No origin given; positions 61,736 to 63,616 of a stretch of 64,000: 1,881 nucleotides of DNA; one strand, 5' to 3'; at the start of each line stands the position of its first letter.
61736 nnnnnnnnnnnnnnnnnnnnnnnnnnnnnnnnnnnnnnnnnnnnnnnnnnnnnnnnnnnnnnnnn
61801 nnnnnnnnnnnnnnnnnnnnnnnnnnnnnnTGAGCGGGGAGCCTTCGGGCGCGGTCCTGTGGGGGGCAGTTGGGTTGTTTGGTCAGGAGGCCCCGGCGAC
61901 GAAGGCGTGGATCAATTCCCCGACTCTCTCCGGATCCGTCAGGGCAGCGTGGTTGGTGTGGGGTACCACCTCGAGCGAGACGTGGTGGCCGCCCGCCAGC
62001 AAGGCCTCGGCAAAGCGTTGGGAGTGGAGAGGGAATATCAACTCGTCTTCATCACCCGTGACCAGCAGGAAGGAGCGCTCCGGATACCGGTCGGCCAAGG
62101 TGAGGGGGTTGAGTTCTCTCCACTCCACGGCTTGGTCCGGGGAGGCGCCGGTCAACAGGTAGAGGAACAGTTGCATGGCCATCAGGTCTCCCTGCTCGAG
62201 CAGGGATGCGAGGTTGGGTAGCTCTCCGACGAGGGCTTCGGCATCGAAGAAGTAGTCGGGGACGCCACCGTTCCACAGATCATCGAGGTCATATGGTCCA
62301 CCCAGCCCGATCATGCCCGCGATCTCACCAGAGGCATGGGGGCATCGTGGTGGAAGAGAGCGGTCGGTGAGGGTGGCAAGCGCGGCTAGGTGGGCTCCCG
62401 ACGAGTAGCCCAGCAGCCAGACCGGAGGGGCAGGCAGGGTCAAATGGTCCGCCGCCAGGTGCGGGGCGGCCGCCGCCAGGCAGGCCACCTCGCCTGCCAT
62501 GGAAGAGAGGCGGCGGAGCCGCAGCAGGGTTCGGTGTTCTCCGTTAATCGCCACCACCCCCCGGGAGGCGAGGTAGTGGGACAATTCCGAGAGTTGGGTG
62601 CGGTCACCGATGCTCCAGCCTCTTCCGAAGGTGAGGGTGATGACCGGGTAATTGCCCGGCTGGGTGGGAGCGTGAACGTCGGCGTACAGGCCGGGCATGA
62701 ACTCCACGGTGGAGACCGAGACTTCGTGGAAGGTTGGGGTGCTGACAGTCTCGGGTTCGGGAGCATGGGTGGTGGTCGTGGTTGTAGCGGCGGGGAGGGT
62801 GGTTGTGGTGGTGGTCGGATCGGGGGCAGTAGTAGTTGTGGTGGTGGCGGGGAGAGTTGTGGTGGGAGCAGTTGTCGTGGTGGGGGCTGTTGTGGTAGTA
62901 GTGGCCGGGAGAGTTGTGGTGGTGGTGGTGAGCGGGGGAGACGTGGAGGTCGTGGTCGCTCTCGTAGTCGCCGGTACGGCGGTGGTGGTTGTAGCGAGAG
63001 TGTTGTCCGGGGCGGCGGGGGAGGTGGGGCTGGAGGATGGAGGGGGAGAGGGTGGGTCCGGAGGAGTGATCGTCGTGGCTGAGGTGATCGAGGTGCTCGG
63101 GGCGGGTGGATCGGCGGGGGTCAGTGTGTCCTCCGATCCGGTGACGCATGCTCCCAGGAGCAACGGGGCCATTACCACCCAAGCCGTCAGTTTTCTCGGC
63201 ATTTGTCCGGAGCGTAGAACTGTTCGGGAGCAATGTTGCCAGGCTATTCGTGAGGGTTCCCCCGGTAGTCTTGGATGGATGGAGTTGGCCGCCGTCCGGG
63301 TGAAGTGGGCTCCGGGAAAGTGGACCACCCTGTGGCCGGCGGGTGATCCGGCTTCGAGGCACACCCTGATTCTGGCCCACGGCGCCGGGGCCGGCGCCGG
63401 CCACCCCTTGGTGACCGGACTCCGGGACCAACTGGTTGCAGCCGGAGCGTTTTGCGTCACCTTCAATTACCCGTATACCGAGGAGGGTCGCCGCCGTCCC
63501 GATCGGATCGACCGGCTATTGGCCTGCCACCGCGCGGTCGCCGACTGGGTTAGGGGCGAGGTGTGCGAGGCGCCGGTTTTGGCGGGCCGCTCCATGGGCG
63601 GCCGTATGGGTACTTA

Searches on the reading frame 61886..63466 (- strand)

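Call 46: search_protein_families(library=pfam, proteins=[window:61886-63466:-])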
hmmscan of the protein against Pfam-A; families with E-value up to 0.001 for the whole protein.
window:61886-63466:- (527 aa): 2 families
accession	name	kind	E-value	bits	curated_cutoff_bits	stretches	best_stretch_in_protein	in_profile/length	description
PF20434.5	BD-FAE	-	1.5e-07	31.6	26.8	1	263-489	2-215/215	BD-FAE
PF00326.27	Peptidase_S9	-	4.8e-05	23.4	22.6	1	440-518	120-198/213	Prolyl oligopeptidase family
